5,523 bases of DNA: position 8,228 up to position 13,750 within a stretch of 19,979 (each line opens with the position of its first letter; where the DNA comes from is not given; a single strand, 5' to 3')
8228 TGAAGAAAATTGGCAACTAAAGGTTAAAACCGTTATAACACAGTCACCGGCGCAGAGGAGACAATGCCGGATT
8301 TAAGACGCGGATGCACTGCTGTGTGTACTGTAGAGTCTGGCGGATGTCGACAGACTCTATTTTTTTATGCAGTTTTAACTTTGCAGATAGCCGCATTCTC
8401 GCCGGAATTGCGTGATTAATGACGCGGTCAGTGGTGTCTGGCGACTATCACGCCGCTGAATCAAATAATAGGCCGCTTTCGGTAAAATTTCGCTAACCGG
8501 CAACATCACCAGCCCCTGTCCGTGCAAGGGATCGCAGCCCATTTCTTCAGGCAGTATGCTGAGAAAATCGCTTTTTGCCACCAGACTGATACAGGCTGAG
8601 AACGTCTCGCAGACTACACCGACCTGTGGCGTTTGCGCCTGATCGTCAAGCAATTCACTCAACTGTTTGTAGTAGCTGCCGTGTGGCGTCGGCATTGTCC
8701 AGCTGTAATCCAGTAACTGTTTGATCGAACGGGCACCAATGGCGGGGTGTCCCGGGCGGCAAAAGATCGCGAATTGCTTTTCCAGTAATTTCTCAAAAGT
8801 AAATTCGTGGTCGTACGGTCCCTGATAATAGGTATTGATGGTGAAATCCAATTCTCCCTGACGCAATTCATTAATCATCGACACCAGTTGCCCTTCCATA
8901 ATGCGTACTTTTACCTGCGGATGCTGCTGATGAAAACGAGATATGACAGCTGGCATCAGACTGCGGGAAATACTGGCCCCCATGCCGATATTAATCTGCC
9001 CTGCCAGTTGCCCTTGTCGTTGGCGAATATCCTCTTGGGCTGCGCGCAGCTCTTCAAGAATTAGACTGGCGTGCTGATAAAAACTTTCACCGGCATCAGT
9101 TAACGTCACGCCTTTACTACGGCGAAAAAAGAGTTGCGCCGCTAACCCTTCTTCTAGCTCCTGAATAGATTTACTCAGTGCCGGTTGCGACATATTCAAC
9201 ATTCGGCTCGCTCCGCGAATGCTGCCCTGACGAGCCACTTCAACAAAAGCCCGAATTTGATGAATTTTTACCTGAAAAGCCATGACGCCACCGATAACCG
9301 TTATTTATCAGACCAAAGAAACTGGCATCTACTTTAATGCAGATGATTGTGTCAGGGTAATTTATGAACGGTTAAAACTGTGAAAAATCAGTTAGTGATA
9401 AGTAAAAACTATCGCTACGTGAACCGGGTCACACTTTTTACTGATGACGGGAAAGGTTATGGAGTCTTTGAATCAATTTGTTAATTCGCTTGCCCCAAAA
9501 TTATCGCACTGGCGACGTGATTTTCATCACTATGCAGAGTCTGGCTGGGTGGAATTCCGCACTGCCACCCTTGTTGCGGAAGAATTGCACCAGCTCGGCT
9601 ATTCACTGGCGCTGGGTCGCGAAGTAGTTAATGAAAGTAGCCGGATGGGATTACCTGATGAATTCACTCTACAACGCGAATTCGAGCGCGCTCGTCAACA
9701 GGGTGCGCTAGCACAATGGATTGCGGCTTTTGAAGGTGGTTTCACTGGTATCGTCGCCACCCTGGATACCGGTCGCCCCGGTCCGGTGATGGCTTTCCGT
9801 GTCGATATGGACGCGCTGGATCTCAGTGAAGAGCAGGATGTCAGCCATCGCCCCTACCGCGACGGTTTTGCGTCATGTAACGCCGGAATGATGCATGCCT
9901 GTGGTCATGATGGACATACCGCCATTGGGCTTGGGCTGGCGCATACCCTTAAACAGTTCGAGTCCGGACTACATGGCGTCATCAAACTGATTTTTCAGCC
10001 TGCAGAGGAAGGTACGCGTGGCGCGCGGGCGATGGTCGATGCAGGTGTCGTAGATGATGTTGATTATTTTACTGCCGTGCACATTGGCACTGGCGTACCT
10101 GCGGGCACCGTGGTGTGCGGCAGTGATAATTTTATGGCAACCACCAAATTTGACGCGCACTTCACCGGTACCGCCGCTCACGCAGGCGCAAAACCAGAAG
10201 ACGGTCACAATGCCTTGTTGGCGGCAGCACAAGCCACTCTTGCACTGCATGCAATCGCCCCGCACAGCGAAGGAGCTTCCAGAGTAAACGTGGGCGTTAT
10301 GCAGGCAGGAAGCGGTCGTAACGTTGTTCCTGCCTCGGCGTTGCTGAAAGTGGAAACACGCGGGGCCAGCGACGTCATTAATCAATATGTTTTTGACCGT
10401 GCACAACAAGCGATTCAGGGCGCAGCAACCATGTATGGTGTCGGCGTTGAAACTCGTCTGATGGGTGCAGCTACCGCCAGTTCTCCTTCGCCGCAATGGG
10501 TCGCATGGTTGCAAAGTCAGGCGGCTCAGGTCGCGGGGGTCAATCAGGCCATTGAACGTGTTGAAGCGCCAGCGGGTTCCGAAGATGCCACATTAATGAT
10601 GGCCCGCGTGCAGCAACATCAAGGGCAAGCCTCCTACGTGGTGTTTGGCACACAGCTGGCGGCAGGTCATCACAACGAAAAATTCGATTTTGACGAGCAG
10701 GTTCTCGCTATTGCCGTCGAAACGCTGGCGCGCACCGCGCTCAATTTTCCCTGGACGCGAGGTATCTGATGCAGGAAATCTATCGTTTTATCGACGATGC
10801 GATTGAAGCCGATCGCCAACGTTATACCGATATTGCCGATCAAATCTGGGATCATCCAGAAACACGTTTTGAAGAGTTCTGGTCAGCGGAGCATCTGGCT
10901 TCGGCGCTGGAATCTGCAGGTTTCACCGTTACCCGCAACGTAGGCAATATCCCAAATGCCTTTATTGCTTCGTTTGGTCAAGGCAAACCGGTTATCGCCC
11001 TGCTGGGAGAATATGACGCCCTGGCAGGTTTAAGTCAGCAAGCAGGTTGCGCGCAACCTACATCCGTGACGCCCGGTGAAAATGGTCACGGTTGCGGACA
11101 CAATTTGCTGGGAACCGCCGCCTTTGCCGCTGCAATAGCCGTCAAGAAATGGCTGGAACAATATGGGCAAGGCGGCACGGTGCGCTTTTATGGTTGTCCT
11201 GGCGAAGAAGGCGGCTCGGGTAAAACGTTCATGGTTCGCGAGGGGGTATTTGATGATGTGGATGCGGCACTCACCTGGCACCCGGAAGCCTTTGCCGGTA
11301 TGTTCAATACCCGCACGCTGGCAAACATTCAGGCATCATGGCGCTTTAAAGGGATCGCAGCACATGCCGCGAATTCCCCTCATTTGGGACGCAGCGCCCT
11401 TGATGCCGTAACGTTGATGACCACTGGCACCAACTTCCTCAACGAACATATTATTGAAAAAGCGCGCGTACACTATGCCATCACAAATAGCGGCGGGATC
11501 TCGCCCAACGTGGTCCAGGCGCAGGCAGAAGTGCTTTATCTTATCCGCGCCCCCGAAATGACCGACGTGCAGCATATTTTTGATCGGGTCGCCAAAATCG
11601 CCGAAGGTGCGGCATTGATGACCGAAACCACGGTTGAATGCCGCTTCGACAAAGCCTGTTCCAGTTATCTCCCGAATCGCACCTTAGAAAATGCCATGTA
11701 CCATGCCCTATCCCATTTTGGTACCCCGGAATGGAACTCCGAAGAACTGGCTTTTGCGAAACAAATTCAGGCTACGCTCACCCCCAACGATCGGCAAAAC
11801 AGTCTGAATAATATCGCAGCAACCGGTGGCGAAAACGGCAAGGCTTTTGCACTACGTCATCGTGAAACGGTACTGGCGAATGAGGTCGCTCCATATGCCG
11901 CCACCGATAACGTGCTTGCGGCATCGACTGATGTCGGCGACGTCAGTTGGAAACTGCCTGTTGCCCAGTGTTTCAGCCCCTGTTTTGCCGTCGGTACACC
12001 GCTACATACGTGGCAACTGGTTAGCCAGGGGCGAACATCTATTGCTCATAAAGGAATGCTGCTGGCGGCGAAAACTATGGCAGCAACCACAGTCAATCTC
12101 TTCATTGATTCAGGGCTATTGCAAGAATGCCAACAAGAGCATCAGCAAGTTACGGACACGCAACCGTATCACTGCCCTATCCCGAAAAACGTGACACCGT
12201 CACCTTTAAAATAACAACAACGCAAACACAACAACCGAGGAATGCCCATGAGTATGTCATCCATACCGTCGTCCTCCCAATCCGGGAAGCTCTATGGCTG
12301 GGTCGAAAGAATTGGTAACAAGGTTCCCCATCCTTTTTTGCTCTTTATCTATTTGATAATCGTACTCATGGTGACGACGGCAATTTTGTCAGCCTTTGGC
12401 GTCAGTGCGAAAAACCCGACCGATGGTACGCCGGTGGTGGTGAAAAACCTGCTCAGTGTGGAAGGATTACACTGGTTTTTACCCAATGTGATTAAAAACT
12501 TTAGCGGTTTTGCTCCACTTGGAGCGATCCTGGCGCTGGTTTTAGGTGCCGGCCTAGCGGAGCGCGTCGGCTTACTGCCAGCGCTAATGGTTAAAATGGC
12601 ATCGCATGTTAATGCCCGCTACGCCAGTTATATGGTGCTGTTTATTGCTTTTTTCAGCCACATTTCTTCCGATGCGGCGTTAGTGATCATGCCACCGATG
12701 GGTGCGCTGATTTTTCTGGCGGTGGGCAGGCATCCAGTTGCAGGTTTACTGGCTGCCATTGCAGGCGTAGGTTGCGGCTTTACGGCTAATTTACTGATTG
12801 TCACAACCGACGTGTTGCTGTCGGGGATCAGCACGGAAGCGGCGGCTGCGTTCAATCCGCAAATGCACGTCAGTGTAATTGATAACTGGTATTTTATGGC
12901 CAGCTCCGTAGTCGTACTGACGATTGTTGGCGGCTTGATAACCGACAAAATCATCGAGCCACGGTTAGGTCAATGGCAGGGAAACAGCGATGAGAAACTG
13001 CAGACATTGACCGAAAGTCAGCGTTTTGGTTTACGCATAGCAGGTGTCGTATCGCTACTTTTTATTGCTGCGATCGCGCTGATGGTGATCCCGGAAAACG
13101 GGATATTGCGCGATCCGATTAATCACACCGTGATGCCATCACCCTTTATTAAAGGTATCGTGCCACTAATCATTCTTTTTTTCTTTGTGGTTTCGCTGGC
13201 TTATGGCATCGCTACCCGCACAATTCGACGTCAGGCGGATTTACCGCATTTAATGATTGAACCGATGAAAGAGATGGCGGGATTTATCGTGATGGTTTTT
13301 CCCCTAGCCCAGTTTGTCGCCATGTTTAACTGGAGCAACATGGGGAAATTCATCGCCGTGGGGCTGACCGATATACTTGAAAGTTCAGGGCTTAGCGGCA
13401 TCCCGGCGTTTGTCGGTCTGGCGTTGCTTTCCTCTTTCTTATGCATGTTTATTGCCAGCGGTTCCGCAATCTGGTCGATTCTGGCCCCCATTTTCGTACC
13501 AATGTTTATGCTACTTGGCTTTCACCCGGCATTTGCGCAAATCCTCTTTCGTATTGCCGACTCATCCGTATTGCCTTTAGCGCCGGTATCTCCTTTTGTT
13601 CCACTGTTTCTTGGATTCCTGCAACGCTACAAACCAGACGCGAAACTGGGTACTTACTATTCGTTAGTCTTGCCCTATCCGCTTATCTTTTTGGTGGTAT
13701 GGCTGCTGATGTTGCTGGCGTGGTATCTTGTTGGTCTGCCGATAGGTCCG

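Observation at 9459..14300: Tight abgA-abgB-abgT-ogt arrangement suggests ogt is co-transcribed with the abg operon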

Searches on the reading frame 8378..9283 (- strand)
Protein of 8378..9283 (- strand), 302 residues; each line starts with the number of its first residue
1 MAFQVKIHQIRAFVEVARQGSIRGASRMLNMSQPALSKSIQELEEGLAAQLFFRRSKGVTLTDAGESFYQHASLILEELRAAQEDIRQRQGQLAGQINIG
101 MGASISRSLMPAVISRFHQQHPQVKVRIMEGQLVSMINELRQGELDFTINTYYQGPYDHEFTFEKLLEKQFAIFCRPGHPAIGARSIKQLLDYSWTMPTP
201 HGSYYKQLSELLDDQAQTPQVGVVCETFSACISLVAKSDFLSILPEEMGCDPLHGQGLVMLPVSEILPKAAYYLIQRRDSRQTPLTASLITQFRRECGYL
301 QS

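Call 62: search_protein_families(proteins=[window:8378-9283:-], library=ncbifam, max_evalue=1e-10)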
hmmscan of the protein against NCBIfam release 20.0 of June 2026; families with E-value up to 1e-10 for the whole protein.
window:8378-9283:- (302 aa): 52 families (the best 25 are shown)
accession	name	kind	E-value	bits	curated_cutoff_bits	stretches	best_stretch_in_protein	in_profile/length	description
NF007307.0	PRK09791.1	equivalog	1.4e-190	631.8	336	1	1-302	1-302/302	LysR family transcriptional regulator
NF007667.0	PRK10341.1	equivalog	1e-50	172.5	308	1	7-290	9-291/312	transcriptional regulator TdcA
TIGR02424.1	TF_pcaQ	equivalog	9.8e-50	169.1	303.8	1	4-294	2-295/300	pca operon transcription factor PcaQ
NF008416.0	PRK11242.1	equivalog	1.3e-35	123.2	277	1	8-289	4-283/300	transcriptional regulator CynR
NF040786.1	LysR_Sec_metab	equivalog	3e-34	118.4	250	1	7-291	3-292/298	selenium metabolism-associated LysR family transcriptional regulator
NF053705.1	TransRegGltCGpos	equivalog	3.1e-33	115.3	350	1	7-277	3-273/300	glutamate biosynthesis transcriptional regulator GltC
NF047520.1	trans_act_CidR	equivalog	7.5e-32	110.7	415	1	6-197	2-193/292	cidABC operon transcriptional activator CidR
NF007439.0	PRK09986.1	equivalog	2.7e-29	102.5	290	1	4-293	6-294/296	LysR family transcriptional regulator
NF045775.1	acetoin_reg_AlsR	exception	2.9e-27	95.9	430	1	7-248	3-246/290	acetoin biosynthesis transcriptional regulator AlsR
NF008722.0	PRK11716.1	equivalog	3.2e-27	95.3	246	1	6-245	2-242/293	HTH-type transcriptional activator IlvY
NF007385.0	PRK09906.1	equivalog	3e-26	92.2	356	1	8-291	4-285/296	DNA-binding transcriptional regulator HcaR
NF008410.0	PRK11233.1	equivalog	2.7e-25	89.2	309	1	7-248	3-242/305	nitrogen assimilation transcriptional regulator NAC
TIGR03339.1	phn_lysR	subfamily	2.8e-25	89.1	341.1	1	9-210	1-198/279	aminoethylphosphonate catabolism associated LysR family transcriptional regulator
NF052633.1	LysR_TF_PsrA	exception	4.9e-25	88.1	540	1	2-194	2-194/297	L-proline-binding transcription factor PsrA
NF047711.1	PutUtilRegPtrR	equivalog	5.2e-25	88.1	400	1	6-287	2-277/283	putrescine utilization regulator PtrR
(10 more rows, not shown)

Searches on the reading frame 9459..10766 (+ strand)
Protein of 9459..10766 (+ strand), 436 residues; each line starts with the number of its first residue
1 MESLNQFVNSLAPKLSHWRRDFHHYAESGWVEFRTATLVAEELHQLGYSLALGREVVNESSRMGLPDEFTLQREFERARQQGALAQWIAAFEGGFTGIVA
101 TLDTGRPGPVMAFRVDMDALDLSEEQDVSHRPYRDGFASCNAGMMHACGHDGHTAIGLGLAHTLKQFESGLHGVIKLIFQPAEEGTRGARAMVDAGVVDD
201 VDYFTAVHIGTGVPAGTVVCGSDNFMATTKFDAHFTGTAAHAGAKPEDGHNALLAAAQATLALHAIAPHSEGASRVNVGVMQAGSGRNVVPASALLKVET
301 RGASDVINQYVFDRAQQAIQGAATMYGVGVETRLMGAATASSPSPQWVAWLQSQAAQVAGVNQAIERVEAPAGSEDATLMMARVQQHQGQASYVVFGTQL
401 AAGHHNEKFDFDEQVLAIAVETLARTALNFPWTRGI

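Call 62: search_protein_families(proteins=[window:9459-10766:+], library=ncbifam, max_evalue=1e-10)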
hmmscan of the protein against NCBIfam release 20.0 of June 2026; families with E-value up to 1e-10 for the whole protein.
window:9459-10766:+ (436 aa): 7 families
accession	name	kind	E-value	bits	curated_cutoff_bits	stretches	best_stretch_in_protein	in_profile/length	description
TIGR01891.1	amidohydrolases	subfamily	1.2e-122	409.6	153.75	1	17-419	3-366/366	amidohydrolase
NF038260.1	ectoine_DoeB_2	equivalog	3.2e-51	174.4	550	1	95-426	48-375/378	N(2)-acetyl-L-2,4-diaminobutanoate deacetylase DoeB2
NF040868.1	carboxypep_CpsA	equivalog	5.3e-51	173.6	500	1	95-430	57-389/391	carboxypeptidase CpsA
NF005602.0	PRK07338.1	equivalog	3.4e-15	55.5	357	1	228-323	205-299/409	hydrolase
NF006365.0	PRK08588.1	subfamily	1.5e-13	50.9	289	1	88-407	46-359/383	succinyl-diaminopimelate desuccinylase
NF006771.0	PRK09290.1-5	subfamily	3.5e-12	45.6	399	1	225-359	212-348/413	allantoate amidohydrolase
NF004788.0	PRK06133.1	subfamily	5.4e-12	45.3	349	1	163-316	157-304/417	glutamate carboxypeptidase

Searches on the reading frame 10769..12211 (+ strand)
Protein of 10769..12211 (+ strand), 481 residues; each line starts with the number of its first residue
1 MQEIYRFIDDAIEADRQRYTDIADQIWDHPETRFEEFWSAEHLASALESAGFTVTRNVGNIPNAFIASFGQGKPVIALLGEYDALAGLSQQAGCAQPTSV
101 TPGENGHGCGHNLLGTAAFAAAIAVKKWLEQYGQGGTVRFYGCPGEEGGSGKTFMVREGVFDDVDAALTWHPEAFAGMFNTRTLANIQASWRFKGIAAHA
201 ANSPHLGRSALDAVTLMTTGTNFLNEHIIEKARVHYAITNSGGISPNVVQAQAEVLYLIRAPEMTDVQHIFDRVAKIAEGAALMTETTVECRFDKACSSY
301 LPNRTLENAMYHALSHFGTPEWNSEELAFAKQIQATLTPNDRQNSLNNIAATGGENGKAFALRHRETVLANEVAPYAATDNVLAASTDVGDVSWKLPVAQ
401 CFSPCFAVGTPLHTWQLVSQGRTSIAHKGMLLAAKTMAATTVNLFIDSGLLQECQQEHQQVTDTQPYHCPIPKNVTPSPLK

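Call 62: search_protein_families(proteins=[window:10769-12211:+], library=ncbifam, max_evalue=1e-10)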
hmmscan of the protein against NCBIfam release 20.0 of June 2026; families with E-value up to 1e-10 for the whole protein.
window:10769-12211:+ (481 aa): 4 families
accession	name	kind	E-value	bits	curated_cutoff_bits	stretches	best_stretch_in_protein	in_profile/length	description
TIGR01891.1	amidohydrolases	subfamily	3.1e-133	444.4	153.75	1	19-433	1-366/366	amidohydrolase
NF038260.1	ectoine_DoeB_2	equivalog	5.5e-15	55.1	550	1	21-313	10-303/378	N(2)-acetyl-L-2,4-diaminobutanoate deacetylase DoeB2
NF040868.1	carboxypep_CpsA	equivalog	1.3e-12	47.2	500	1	18-295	14-296/391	carboxypeptidase CpsA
NF006365.0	PRK08588.1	subfamily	5.9e-11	42.3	289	1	63-290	54-287/383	succinyl-diaminopimelate desuccinylase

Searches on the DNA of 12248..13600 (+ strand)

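Call 50: search_dna_similar(query=window:12248-13600:+, collection=ecoli_genomes, mode=near, max_rows=5)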
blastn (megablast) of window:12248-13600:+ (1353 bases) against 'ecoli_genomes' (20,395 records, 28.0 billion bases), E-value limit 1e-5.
Records with a match: 4226; places in all: 4328; records where one place covers at least 80% of the query: 4106.
Genomes with a match: 4226 of 5426; with a place that covers at least 80% of the query: 4106. Places per genome that has any: lowest 1, median 1, highest 3. On chromosomes: 4323 places; on plasmids: 5.
Best place of each record, by identity: >=99% 1544; 95-99% 2681; 80-90% 1.
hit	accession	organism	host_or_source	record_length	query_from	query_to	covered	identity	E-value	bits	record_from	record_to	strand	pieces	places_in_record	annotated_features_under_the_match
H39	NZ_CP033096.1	Escherichia coli strain CP53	pig feces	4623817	1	1353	100%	100.0%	0e+0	2499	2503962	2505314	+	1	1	abgT: p-aminobenzoyl-glutamate transporter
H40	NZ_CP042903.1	Escherichia coli strain CFSAN061761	missing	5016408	1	1353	100%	100.0%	0e+0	2499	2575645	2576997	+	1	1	abgT: p-aminobenzoyl-glutamate transporter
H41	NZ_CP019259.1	Escherichia coli strain 13C1065T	chicken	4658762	1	1353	100%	100.0%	0e+0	2499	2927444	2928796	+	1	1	abgT: p-aminobenzoyl-glutamate transporter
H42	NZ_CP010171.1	Escherichia coli strain H7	not applicable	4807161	1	1353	100%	100.0%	0e+0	2499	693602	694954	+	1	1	abgT: p-aminobenzoyl-glutamate transporter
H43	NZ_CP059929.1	Escherichia coli strain 162.2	Turkey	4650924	1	1353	100%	100.0%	0e+0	2499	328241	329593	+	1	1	abgT: p-aminobenzoyl-glutamate transporter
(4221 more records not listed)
